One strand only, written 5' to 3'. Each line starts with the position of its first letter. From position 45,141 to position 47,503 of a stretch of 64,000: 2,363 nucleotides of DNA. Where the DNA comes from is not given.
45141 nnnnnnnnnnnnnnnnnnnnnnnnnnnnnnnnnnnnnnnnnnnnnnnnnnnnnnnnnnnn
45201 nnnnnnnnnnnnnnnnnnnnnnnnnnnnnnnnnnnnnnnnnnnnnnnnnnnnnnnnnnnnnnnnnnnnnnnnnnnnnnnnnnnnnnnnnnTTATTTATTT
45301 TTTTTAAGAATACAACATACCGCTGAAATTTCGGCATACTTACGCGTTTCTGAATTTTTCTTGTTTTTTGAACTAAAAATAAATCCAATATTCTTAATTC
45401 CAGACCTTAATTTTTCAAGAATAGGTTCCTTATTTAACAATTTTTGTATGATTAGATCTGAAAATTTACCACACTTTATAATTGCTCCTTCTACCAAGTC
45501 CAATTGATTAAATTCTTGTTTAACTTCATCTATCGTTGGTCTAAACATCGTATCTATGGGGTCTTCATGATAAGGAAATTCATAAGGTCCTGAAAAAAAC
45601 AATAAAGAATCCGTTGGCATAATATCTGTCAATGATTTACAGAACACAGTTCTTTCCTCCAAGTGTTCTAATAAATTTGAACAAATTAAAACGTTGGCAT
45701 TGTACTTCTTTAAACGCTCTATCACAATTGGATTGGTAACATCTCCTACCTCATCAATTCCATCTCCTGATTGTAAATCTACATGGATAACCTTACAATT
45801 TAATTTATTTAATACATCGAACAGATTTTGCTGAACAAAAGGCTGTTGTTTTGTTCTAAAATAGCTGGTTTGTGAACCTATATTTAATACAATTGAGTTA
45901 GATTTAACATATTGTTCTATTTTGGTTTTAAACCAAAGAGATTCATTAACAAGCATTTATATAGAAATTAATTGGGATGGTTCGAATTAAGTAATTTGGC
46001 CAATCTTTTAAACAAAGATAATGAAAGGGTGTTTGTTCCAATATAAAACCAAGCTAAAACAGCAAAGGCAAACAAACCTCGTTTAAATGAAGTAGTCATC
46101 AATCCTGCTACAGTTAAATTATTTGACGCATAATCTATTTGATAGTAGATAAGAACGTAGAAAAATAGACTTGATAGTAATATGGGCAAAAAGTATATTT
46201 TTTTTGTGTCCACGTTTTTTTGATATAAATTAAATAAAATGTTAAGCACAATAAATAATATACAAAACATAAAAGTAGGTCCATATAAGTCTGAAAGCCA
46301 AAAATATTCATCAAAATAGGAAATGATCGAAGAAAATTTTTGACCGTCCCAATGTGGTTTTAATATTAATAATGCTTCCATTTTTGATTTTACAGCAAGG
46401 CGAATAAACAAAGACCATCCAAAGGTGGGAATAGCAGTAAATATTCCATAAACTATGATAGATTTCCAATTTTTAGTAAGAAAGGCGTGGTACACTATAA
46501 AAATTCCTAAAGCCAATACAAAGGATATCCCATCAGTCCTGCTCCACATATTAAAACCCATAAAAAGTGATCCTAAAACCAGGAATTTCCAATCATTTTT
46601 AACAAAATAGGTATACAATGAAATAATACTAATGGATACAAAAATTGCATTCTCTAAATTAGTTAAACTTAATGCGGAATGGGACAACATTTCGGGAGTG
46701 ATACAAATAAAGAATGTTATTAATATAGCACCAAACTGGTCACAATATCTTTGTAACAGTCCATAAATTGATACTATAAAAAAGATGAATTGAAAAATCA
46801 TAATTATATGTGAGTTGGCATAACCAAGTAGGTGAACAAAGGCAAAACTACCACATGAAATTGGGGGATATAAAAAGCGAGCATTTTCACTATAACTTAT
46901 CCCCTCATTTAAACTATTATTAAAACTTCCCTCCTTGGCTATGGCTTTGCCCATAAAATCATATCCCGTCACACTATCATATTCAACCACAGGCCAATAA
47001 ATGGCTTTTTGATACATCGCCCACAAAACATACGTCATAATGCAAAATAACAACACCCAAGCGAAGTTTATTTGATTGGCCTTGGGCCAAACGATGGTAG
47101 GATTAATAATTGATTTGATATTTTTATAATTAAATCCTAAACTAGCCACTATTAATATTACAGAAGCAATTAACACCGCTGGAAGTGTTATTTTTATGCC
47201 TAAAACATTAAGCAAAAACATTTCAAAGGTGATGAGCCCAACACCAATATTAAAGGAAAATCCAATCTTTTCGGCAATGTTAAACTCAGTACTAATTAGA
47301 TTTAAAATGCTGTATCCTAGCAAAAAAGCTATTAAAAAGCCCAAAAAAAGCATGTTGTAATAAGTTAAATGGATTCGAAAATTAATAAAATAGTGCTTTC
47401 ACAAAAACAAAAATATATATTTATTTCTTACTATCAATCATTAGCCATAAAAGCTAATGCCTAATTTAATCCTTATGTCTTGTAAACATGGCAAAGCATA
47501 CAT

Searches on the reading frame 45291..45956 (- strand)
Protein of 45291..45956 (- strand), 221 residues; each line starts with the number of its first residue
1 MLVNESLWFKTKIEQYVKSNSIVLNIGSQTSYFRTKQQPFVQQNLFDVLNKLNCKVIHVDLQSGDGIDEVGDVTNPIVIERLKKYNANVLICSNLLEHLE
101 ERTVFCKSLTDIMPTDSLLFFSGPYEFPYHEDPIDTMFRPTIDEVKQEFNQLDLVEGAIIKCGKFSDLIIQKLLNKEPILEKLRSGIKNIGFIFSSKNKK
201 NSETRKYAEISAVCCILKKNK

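Call 7: search_protein_families(library=pfam, proteins=[window:45291-45956:-])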
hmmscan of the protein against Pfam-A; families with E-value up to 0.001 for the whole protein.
window:45291-45956:- (221 aa): 0 families

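Call 13: find_encoding_contigs(protein=window:45291-45956:-, flank=10000, max_places=10)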
Protein window:45291-45956:- (221 aa): 2 contigs read that carry it; 2 places shown.
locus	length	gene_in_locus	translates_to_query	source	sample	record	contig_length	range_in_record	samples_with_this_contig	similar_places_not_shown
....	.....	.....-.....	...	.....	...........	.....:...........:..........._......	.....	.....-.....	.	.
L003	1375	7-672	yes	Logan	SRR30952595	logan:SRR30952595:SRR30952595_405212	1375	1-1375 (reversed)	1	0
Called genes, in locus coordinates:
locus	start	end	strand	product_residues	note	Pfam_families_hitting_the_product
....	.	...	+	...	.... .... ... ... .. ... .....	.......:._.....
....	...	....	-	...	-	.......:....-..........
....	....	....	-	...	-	-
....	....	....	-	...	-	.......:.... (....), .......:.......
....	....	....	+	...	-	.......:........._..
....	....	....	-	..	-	-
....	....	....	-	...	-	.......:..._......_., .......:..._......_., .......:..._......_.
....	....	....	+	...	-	-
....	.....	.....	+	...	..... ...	-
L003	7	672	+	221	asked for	-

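Call 35: list_cluster_members(proteins=[P0001, window:45291-45956:-])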
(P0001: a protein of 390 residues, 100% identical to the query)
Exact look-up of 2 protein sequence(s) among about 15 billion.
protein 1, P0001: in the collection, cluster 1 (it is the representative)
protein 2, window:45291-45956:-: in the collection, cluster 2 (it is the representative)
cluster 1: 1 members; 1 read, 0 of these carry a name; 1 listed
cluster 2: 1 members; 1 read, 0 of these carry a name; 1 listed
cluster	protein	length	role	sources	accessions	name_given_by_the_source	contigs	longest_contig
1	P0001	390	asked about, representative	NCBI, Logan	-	-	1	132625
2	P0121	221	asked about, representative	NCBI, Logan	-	-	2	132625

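Call 43: search_protein_families(library=ncbifam, proteins=[window:45291-45956:-], max_evalue=0.1)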
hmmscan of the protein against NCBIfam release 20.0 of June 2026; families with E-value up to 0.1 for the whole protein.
window:45291-45956:- (221 aa): 1 family
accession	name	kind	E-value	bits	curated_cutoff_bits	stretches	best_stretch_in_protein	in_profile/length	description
TIGR04345.1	ovoA_Cterm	equivalog_domain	0.022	14.3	170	1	88-136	136-184/242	putative 4-mercaptohistidine N1-methyltransferase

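Call 44: search_solved_structures(query=window:45291-45956:-, max_evalue=1)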
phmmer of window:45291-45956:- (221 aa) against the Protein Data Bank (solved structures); distinct sequences matched with E-value up to 1: 2.
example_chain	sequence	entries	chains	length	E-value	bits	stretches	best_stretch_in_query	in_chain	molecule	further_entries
2o8b_B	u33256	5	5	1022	0.5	13.4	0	150-210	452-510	DNA mismatch repair protein MSH6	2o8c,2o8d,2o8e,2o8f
8ag6_B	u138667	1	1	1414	0.76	12.8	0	150-210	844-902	DNA mismatch repair protein Msh6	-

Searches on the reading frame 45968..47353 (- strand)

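Call 7: search_protein_families(library=pfam, proteins=[window:45968-47353:-])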
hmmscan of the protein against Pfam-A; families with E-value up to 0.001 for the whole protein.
window:45968-47353:- (461 aa): 1 family
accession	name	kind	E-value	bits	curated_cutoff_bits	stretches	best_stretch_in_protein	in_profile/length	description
PF13231.12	PMT_2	-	8.6e-05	23.2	26.1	1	180-304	20-150/160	Dolichyl-phosphate-mannose-protein mannosyltransferase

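Call 43: search_protein_families(library=ncbifam, proteins=[window:45968-47353:-], max_evalue=0.1)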
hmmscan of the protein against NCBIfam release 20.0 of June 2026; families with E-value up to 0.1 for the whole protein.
window:45968-47353:- (461 aa): 0 families
